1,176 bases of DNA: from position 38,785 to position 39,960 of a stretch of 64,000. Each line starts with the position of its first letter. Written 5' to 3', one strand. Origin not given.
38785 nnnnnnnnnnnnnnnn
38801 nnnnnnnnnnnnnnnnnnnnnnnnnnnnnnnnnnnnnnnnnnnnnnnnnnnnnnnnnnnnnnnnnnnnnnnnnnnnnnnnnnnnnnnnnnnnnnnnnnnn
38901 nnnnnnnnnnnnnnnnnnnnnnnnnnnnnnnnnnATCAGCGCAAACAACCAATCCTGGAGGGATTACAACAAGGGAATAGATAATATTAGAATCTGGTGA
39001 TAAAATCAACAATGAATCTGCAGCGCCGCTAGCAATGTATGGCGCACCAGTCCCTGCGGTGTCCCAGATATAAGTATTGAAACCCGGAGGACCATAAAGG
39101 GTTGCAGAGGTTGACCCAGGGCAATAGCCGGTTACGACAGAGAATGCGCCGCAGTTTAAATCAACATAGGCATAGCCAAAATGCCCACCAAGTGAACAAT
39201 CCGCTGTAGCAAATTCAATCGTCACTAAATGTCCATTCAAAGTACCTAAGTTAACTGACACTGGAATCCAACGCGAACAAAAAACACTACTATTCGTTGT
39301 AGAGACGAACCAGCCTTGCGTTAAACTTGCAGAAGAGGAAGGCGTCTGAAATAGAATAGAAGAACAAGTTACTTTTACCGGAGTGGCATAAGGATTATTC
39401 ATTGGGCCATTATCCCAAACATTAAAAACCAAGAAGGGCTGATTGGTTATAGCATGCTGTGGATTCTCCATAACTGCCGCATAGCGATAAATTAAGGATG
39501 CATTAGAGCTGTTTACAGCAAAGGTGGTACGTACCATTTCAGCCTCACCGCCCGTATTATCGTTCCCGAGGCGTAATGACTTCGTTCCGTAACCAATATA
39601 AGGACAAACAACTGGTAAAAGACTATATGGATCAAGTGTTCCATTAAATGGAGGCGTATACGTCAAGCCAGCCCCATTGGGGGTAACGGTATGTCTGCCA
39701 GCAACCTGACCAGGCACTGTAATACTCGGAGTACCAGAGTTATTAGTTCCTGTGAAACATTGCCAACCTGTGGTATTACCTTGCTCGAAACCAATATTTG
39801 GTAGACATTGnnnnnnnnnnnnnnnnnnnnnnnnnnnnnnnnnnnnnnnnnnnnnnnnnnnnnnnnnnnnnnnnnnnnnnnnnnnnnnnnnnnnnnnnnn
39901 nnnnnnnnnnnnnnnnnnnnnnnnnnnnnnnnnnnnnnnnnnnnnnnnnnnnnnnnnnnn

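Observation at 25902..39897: Apparent 14-kb operon of three paralogous type-B cargo proteins of stepwise increasing size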

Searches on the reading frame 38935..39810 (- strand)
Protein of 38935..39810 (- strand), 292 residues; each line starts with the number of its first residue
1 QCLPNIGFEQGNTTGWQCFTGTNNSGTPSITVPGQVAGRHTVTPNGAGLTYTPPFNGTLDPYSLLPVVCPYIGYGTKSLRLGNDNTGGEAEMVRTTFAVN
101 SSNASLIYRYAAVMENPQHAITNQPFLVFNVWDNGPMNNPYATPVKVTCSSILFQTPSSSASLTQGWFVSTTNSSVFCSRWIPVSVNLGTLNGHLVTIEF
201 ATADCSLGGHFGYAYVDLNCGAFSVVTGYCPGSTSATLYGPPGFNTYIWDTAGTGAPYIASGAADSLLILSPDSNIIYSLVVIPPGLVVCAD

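Call 17: find_homologous_proteins(query=window:38935-39810:-, max_evalue=0.001)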
Query window:38935-39810:- (292 aa): 23 proteins with E <= 0.001 among 1214 candidates.
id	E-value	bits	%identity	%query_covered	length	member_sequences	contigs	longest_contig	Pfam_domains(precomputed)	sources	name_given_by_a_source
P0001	1.1e-36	145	40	85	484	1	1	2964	PF13585.13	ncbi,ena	-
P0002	2.2e-36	144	38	75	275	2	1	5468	-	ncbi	ncbi:MAG: hypothetical protein RL708_959, partial [Bacteroidota bacterium]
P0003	5.0e-32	130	37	86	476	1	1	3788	PF13585.13,PF18911.7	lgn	-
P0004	1.6e-31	128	38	77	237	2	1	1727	-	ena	-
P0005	6.5e-31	126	42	87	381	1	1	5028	PF00801.27,PF18911.7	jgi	jgi:hypothetical protein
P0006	3.4e-30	124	40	87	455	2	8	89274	PF00801.27,PF18911.7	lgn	-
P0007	9.6e-30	122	38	87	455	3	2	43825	PF00801.27,PF18911.7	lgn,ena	-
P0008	1.3e-29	122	37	87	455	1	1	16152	PF00801.27,PF18911.7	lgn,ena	-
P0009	3.1e-29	120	41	87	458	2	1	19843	PF00801.27,PF18911.7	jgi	jgi:PKD repeat protein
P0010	5.1e-29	120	40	87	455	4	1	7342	PF00801.27,PF18911.7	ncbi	-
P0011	5.1e-28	116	40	87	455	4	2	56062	PF00801.27,PF18911.7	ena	-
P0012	5.7e-28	116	39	87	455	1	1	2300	PF00801.27,PF18911.7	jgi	jgi:hypothetical protein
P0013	8.6e-28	116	35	100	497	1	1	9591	PF00801.27,PF18911.7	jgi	jgi:PKD repeat protein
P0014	8.8e-27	112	37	87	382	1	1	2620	PF00801.27,PF18911.7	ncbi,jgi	jgi:hypothetical protein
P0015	6.1e-26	110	34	86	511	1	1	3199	PF19081.7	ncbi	-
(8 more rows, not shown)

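Call 24: find_related_loci(query=A1, collection=genome_contigs, flank=10000)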
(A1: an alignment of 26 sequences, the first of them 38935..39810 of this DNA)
Query A1 (292 aa) in genome_contigs; peptide patterns used: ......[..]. (x = any residue, [..] = any of these).
599 stretches matched a pattern (row limit reached: there are more); 592 encode a relative of the query (tblastn E <= 1e-3); the best 80 are kept; 80 distinct loci.
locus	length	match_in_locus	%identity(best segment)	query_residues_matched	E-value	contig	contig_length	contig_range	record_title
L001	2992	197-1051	65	1-292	3e-126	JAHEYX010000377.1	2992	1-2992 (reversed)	MAG: Chitinophagales bacterium isolate nzgw138 NODE_37308_length_2993_cov_2.306058, whole genome shotgun sequence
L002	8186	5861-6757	42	1-284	5e-73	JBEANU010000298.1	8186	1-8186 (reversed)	MAG: Bacteroidota bacterium isolate marshallgulch_2019_sw_WHONDRS-S19S_0035_B_bin.5 scaffold_103096, whole genome shotgu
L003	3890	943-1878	42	2-284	3e-66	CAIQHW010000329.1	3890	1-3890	uncultured bacterium isolate Umea1_bin-3847 genome assembly, contig: bin-3847:329/633, whole genome shotgun sequence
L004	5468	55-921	41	1-286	1e-62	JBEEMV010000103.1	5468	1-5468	MAG: Bacteroidota bacterium isolate comocreek_2019_sw_WHONDRS-S19S_0026_B_bin.5 scaffold_1050716, whole genome shotgun s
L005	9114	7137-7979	41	1-272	4e-57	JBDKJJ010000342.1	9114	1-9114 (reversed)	MAG: Bacteroidota bacterium isolate guil_2019_sw_WHONDRS-S19S_0049_B_bin.15 scaffold_1668017, whole genome shotgun seque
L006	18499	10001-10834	45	1-249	2e-59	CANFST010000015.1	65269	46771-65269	MAG: Chitinophagales bacterium isolate Jr-16oct17-254 genome assembly, contig: Jr-16oct17-C846, whole genome shotgun seq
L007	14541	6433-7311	40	1-292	9e-54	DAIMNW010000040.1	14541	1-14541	MAG TPA_asm: Chitinophagales bacterium isolate CTOTU9720 NODE_287_length_14541_cov_5.809264, whole genome shotgun sequen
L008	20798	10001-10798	41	2-287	2e-50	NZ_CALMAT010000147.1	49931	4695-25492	MAG: uncultured Mucilaginibacter sp. isolate SRR12240180_bin.4_CONCOCT_v1.1_MAG NODE_269_length_49931_cov_5.074364, whol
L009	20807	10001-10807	38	1-287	2e-46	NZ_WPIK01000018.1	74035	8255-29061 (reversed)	Mucilaginibacter arboris strain HMF7410 18, whole genome shotgun sequence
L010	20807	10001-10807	38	1-287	2e-46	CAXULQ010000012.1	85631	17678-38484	MAG TPA_asm: uncultured Sphingobacteriaceae bacterium isolate public_SRR11456913_metawrap_bin.3 genome assembly, contig:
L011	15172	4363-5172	39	1-287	2e-46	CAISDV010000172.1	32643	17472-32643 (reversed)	MAG: uncultured Chitinophagaceae bacterium isolate KR_bin-2786 genome assembly, contig: bin-2786:172/188, whole genome s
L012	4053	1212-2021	37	2-292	5e-45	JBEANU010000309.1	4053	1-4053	MAG: Bacteroidota bacterium isolate marshallgulch_2019_sw_WHONDRS-S19S_0035_B_bin.5 scaffold_932865, whole genome shotgu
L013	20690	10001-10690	39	1-249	8e-45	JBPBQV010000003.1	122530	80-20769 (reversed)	MAG: Janthinobacterium lividum isolate 3300036999_metabat.20 3300036999_metabat.20_Ga0393378_0000031, whole genome shotg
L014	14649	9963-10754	37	2-274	8e-45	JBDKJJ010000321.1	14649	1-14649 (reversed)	MAG: Bacteroidota bacterium isolate guil_2019_sw_WHONDRS-S19S_0049_B_bin.15 scaffold_200530, whole genome shotgun sequen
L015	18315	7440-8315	37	2-292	2e-44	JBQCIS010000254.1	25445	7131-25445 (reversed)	MAG: Mucilaginibacter sp. isolate bin866 k141_362908, whole genome shotgun sequence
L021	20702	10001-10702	39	1-249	8e-43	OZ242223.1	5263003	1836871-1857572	MAG: Sediminibacterium sp. isolate 1459e298-ec69-437f-974b-4609451e31c9 genome assembly, chromosome: 1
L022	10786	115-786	38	2-249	7e-43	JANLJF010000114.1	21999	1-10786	MAG: Azovibrio restrictus isolate XYLBin2 XylDeg_M3_659_length_21999_cov_8, whole genome shotgun sequence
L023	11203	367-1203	36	2-292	1e-42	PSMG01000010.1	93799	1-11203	MAG: Chitinophagaceae bacterium isolate ERB_3_2 NODE_80_length_93799_cov_2.533855, whole genome shotgun sequence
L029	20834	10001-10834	35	2-292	2e-41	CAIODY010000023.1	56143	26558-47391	uncultured bacterium isolate Umea3p1_bin-1165 genome assembly, contig: bin-1165:023/134, whole genome shotgun sequence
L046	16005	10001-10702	37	1-249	3e-39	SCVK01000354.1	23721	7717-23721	MAG: Chitinophagaceae bacterium isolate GW715_bin.51 GW715_bin.51-114436, whole genome shotgun sequence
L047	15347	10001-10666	39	4-254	4e-39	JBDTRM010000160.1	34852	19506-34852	MAG: Bacteroidia bacterium isolate cluster3_bin.247 NODE_3444_length_34852_cov_8.246573, whole genome shotgun sequence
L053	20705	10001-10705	38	2-249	3e-39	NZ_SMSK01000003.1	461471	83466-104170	Segetibacter sp. 3557_3 NODE_3_length_461471_cov_40.188238, whole genome shotgun sequence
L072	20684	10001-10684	37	2-249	3e-38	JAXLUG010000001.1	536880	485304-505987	MAG: Chitinophagaceae bacterium isolate STL-BAC24 C1.91.fa-1, whole genome shotgun sequence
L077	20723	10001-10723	37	1-249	6e-38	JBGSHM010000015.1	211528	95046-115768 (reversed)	MAG: Chitinophagaceae bacterium isolate JTS-AC105 k141_1881533, whole genome shotgun sequence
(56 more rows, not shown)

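Call 25: predict_structure(alignment_id=A1)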
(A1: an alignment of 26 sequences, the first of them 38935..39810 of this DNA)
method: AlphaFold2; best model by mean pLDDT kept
length: 292 residues; sequences in the alignment: 26
mean_pLDDT: 86.1   pTM: 0.84
mean pLDDT of the five models: 86.1, 85.9, 85.8, 84.2, 83.2
residues with pLDDT >= 90: 150; 70-90: 105; 50-70: 33; < 50: 4
segments of 3 or more residues with pLDDT < 50: 47-49
pLDDT, mean of each block of 10 residues (from residue 1): 85 96 84 95 70 65 91 78 96 96 89 92 92 97 92 89 91 95 90 96 95 93 63 82 86 65 84 79 75 73
secondary structure, 60 per line:
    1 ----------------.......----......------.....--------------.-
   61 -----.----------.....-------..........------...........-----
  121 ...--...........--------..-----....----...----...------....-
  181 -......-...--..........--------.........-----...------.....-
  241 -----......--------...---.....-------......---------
elements in order: E17-23 E28-33 E40-44 E77-81 E89-98 E105-115 E126-136 E152-155 E167-169 E176-179 E182-187 E194-203 E212-220 E226-228 E235-239 E246-251 E260-262 E266-270 E278-283
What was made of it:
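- On MAM / CBM-like jelly-roll (module A): The AF2 model has pLDDT 86 and is all-beta (call 25).
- Module A. The AF2 model has pLDDT 86 (call 25).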

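Call 32: fold_search(model_id=the predicted structure, library=pdb)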
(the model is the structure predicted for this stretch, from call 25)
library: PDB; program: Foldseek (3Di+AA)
matches with E <= 10: 1617; with E <= 0.001: 27
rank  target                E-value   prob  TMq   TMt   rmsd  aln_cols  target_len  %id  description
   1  3fhq_B                3.0e-07  1.00  0.23  0.13  12.5       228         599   11  Structure of endo-beta-N-acetylglucosaminidase A (released 2009-05-05)
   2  3fhq_D                3.2e-07  1.00  0.22  0.13  12.5       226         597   11  Structure of endo-beta-N-acetylglucosaminidase A (released 2009-05-05)
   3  3fhq_F                3.4e-07  1.00  0.21  0.13  12.4       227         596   10  Structure of endo-beta-N-acetylglucosaminidase A (released 2009-05-05)
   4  3fhq_A                4.4e-07  1.00  0.23  0.13  12.5       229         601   10  Structure of endo-beta-N-acetylglucosaminidase A (released 2009-05-05)
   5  3fha_A                4.4e-07  1.00  0.21  0.13  12.9       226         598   12  Structure of endo-beta-N-acetylglucosaminidase A (released 2009-04-28)
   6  3fha_C                5.0e-07  1.00  0.23  0.13  12.5       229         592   11  Structure of endo-beta-N-acetylglucosaminidase A (released 2009-04-28)
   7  2vtf_B                4.0e-06  1.00  0.24  0.13  12.3       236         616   11  X-ray crystal structure of the Endo-beta-N-acetylglucosaminidase from Arthrobacter protophormiae E173Q mutant reveals  (released 2009-03-31)
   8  2vtf_A                4.2e-06  1.00  0.22  0.13  12.7       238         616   11  X-ray crystal structure of the Endo-beta-N-acetylglucosaminidase from Arthrobacter protophormiae E173Q mutant reveals  (released 2009-03-31)
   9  2c9a_A                1.9e-05  1.00  0.28  0.31  12.6       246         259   10  Crystal structure of the MAM-Ig module of receptor protein tyrosine phosphatase mu (released 2006-01-19)
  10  3gdb                  2.6e-05  0.99  0.24  0.13  16.2       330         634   11  Crystal structure of Spr0440 glycoside hydrolase domain, Endo-D from Streptococcus pneumoniae R6 (released 2009-03-17)
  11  2w91                  4.7e-05  0.98  0.23  0.13  16.2       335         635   10  Structure of a Streptococcus pneumoniae family 85 glycoside hydrolase, Endo-D. (released 2009-01-27)
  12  2xom_A                5.6e-05  1.00  0.32  0.59   6.4       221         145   10  Atomic resolution structure of TmCBM61 in complex with beta-1,4- galactotriose (released 2010-09-08)
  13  8a1f_B                6.2e-05  0.99  0.26  0.22  14.7       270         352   12  Human PTPRK N-terminal domains MAM-Ig-FN1 (released 2023-03-15)
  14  8iqe_C                1.1e-04  1.00  0.27  0.16   9.0       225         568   13  Crystal structure of tetrameric K2-2 TSP (released 2024-02-21)
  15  8iq9_B                1.2e-04  1.00  0.31  0.18   7.2       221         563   14  Crystal structure of trimeric K2-2 TSP in complex with tetrasaccharide and octasaccharide (released 2024-02-21)
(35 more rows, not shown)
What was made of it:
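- Its Foldseek matches are binding modules: MAM-Ig of RPTP-mu, the C-terminal domains of GH85 enzymes, and CBM61, 16, 28, 22 and 11 (call 32). Its top fold hits come from glycoside hydrolase chains (call 32). The other hits are CBMs and MAM (call 32).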

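Call 37: search_protein_families(library=pfam, proteins=[L006:5103-5882:-, L006:3973-4995:+, L006:2372-3841:-, L005:3079-3630:+, L005:2237-2914:+, L005:697-2046:+, L007:4775-5173:+, L007:3560-4534:+, L007:2772-3509:+, L007:10101-10484:+], max_evalue=0.001)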
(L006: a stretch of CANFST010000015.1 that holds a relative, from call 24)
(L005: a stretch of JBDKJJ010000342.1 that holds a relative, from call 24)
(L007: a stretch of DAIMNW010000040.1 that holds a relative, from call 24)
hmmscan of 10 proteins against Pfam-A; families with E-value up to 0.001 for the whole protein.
L006:5103-5882:- (260 aa): 1 family
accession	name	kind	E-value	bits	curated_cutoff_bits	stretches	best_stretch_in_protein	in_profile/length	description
PF14771.11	DUF4476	-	3.4e-15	56.5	22.5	1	168-255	3-90/91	Domain of unknown function (DUF4476)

L006:3973-4995:+ (341 aa): 2 families
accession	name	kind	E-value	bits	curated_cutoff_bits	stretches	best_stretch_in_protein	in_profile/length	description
PF03102.20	NeuB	-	3.8e-97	324.9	22.1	1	27-269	1-241/241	NeuB family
PF08666.17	SAF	-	9.5e-11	42.5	21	1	285-336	3-58/63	SAF domain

L006:2372-3841:- (490 aa): 0 families

L005:3079-3630:+ (184 aa): 1 family
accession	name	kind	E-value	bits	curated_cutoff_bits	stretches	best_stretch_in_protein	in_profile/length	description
PF00535.33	Glycos_transf_2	-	2e-09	38.1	23.3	1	3-120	50-166/168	Glycosyl transferase family 2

L005:2237-2914:+ (226 aa): 2 families
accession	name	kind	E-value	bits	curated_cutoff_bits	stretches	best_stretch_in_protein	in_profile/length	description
PF00929.31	RNase_T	-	1.1e-14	55.7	24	1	15-133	40-163/164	Exonuclease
PF20600.3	ExoX-like_C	-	7.9e-09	35.2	26.5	1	177-202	2-27/30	Exodeoxyribonuclease X-like C-terminal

L005:697-2046:+ (450 aa): 3 families
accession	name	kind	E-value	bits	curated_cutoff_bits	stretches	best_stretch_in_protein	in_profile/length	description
PF08245.18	Mur_ligase_M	-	5.5e-18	66.1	24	1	108-280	1-198/200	Mur ligase middle domain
PF02875.26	Mur_ligase_C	-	1.2e-06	29.8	28.4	1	305-433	2-126/127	Mur ligase, glutamate ligase domain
PF01225.30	Mur_ligase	-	2.1e-05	25.2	21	1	3-103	2-94/95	Mur ligase family, catalytic domain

L007:4775-5173:+ (133 aa): 2 families
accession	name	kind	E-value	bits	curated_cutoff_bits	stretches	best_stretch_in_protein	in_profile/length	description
PF02577.19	BFN_dom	-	6.4e-20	71.5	27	1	1-72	42-111/112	Bifunctional nuclease domain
PF02151.25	UVR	-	6.6e-05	23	21.5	1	101-129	4-32/36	UvrB/uvrC motif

L007:3560-4534:+ (325 aa): 2 families
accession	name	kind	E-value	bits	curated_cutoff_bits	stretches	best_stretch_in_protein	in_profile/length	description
PF00766.25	ETF_alpha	-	6e-33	113.1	27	1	199-278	2-81/81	Electron transfer flavoprotein FAD-binding domain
PF01012.27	ETF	-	9.7e-33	113.9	26.7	1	3-177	1-179/181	Electron transfer flavoprotein domain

L007:2772-3509:+ (246 aa): 1 family
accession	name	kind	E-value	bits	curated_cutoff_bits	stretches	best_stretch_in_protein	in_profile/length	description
PF01012.27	ETF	-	1.8e-32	113.1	26.7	1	27-204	5-179/181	Electron transfer flavoprotein domain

L007:10101-10484:+ (128 aa): 0 families

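Call 81: search_protein_families(library=pfam, proteins=[L008:12362-13645:+, L022:2339-3508:+, L021:11666-12337:+, L029:19429-20832:+, L072:12440-13315:+, L047:14404-15021:+, L053:13019-14389:+, L023:3235-4221:+, L077:11882-12592:+, L046:11783-12517:+], max_evalue=0.001)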
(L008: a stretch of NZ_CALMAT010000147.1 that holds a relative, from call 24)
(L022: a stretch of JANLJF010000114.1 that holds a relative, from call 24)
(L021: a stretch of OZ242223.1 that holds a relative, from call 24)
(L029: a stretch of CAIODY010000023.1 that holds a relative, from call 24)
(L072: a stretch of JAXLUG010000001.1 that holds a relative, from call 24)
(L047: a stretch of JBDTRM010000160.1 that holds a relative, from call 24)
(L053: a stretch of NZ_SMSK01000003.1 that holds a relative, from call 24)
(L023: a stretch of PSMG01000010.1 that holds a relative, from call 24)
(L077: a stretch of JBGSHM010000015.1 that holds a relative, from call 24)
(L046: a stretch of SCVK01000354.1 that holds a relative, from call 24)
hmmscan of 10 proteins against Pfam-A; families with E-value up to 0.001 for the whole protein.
L008:12362-13645:+ (428 aa): 1 family
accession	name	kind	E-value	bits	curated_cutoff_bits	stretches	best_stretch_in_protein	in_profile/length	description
PF00654.25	Voltage_CLC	-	1.8e-68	231.7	24.8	1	63-408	2-345/346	Voltage gated chloride channel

L022:2339-3508:+ (390 aa): 2 families
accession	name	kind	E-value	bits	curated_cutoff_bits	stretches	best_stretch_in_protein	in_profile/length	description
PF00586.29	AIRS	-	7.1e-11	43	24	1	48-167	12-111/112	AIR synthase related protein, N-terminal domain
PF02769.27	AIRS_C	-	5.4e-08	33.6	23.1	1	224-380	34-155/156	AIR synthase related protein, C-terminal domain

L021:11666-12337:+ (224 aa): 1 family
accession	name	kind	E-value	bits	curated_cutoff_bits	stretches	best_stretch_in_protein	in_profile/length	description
PF03167.25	UDG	-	9e-18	65.1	24.3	1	54-211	5-140/141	Uracil DNA glycosylase superfamily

L029:19429-20832:+ (468 aa): 3 families
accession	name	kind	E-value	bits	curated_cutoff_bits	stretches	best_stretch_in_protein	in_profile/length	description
PF04963.19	Sigma54_CBD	-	3.3e-56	190.4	22.9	1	119-308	10-184/185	Sigma-54 factor, core binding domain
PF04552.19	Sigma54_DBD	-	1.2e-38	132.8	22.8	1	331-468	2-138/160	Sigma-54, DNA binding domain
PF00309.25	Sigma54_AID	-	1.1e-13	51.2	23.8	1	3-47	1-45/46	Sigma-54 factor, Activator interacting domain (AID)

L072:12440-13315:+ (292 aa): 2 families
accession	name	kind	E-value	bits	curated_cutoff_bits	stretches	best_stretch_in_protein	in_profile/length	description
PF00675.25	Peptidase_M16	-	6.8e-20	71.9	22.3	1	46-191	2-147/149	Insulinase (Peptidase family M16)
PF05193.26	Peptidase_M16_C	-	4e-08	33.8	23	1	205-240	13-48/181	Peptidase M16 inactive domain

L047:14404-15021:+ (206 aa): 1 family
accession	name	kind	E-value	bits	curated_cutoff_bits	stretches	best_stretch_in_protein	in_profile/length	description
PF07617.17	DUF1579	-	2.9e-47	160.9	25.2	1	54-206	1-155/155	Protein of unknown function (DUF1579)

L053:13019-14389:+ (457 aa): 3 families
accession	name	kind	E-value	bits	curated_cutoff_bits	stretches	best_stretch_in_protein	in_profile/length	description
PF08534.16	Redoxin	-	7.2e-13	49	26.6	1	301-431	8-135/148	Redoxin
PF00578.27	AhpC-TSA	-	8.9e-11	42.3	26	1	301-426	7-123/124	AhpC/TSA family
PF13905.12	Thioredoxin_8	-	5.4e-05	23.9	27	1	321-424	1-94/94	Thioredoxin-like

L023:3235-4221:+ (329 aa): 1 family
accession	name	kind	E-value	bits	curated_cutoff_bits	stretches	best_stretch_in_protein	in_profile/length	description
PF11751.14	PorP_SprF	-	9e-32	111.1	22.3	1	19-311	4-270/273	Type IX secretion system membrane protein PorP/SprF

L077:11882-12592:+ (237 aa): 1 family
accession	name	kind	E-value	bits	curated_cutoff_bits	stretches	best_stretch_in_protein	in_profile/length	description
PF06736.16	TMEM175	-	7.9e-11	42.8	25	1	23-103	1-86/88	Endosomal/lysosomal potassium channel TMEM175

L046:11783-12517:+ (245 aa): 1 family
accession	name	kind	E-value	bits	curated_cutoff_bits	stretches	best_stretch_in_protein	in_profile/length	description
PF03167.25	UDG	-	1.4e-17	64.5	24.3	1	74-231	5-140/141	Uracil DNA glycosylase superfamily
